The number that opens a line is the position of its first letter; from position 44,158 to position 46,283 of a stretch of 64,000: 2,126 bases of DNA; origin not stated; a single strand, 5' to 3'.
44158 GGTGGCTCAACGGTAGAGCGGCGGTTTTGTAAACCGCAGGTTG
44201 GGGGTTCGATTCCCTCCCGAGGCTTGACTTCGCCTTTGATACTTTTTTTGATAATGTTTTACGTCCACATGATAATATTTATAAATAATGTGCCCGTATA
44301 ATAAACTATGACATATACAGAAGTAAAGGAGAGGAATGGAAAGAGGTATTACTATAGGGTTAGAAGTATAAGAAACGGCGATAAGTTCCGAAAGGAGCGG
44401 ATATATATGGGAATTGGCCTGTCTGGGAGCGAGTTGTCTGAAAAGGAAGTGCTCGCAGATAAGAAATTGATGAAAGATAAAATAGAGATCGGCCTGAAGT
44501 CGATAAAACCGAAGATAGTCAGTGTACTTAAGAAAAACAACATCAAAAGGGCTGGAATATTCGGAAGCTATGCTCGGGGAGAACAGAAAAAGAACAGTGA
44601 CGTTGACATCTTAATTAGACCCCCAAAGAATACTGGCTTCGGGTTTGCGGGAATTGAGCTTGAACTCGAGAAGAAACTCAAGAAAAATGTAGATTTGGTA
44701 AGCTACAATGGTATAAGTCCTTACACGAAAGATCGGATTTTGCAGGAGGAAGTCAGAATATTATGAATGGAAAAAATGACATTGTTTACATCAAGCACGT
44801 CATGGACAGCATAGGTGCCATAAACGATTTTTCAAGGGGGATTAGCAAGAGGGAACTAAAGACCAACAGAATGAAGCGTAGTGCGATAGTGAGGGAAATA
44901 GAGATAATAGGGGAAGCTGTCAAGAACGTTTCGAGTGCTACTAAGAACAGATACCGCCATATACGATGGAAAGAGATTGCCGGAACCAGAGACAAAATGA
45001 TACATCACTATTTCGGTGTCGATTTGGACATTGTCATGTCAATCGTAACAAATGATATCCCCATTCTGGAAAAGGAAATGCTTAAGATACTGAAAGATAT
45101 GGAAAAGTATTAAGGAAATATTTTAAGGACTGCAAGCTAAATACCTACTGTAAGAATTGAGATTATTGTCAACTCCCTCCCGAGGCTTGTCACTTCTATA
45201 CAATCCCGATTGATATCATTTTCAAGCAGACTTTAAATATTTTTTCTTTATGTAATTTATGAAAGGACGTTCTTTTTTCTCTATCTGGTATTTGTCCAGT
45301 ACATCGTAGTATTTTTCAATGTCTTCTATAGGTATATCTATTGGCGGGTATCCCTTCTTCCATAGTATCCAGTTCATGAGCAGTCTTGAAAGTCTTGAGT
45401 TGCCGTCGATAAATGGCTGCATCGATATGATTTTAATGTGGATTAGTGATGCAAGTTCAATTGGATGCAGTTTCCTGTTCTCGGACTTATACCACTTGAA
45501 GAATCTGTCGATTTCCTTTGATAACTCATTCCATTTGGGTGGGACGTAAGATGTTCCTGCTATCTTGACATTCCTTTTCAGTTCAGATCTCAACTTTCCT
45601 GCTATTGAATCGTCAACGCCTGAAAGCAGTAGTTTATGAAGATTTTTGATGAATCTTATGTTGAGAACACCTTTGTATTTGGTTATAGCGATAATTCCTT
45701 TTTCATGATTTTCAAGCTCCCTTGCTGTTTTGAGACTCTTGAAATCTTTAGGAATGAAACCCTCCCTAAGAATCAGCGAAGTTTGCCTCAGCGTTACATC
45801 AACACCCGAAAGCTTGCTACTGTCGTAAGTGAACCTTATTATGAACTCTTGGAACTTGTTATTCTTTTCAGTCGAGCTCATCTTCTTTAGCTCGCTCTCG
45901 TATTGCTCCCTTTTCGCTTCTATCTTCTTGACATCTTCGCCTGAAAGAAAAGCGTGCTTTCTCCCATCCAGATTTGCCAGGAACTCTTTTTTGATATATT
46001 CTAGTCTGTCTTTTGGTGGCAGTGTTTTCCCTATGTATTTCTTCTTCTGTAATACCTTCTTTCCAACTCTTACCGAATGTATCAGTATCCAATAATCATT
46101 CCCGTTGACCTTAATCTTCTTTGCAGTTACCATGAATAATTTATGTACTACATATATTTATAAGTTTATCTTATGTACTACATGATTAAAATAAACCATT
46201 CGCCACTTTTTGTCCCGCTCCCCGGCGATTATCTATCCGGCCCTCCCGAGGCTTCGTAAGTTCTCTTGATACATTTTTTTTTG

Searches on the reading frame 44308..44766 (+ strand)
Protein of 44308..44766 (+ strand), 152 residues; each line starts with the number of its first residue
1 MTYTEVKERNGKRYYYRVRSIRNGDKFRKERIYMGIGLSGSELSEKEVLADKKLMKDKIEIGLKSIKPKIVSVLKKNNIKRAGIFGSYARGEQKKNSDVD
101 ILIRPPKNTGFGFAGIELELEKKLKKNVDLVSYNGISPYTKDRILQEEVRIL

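Call 51: search_protein_families(library=pfam, proteins=[window:44308-44766:+], max_evalue=0.01)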
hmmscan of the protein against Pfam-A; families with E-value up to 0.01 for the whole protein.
window:44308-44766:+ (152 aa): 3 families
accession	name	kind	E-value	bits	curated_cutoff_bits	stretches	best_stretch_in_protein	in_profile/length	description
PF18765.7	Polbeta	-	8.9e-15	55.1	26.9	1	69-151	2-87/93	Polymerase beta, Nucleotidyltransferase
PF01909.29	NTP_transf_2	-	5.2e-14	52.8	21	1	69-147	3-89/93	Nucleotidyltransferase domain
PF22600.2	MTPAP-like_central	-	0.0087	16.6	27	0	52-110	22-70/139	Poly(A) RNA polymerase, mitochondrial-like, central palm domain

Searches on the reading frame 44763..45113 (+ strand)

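Call 51: search_protein_families(library=pfam, proteins=[window:44763-45113:+], max_evalue=0.01)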
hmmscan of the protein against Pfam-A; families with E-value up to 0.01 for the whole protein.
window:44763-45113:+ (116 aa): 1 family
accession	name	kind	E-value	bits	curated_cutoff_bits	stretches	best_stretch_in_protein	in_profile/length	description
PF01934.22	HepT-like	-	2.9e-25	88.8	23.5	1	15-108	3-119/120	Ribonuclease HepT-like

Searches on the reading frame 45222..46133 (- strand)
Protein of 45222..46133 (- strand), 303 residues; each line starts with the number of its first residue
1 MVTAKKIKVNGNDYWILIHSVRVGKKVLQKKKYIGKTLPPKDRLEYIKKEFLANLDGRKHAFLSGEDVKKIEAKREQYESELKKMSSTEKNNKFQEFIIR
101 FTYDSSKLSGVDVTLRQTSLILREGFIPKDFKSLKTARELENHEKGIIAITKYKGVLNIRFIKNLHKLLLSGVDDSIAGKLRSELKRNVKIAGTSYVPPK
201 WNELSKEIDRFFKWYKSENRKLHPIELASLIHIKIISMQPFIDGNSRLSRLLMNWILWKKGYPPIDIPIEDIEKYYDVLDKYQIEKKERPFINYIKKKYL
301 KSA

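Call 51: search_protein_families(library=pfam, proteins=[window:45222-46133:-], max_evalue=0.01)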
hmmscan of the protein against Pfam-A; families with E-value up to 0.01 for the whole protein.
window:45222-46133:- (303 aa): 1 family
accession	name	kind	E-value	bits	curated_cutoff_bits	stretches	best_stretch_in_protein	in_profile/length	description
PF02661.23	Fic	-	4.7e-18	66.3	24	1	157-257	2-93/93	Fic/DOC family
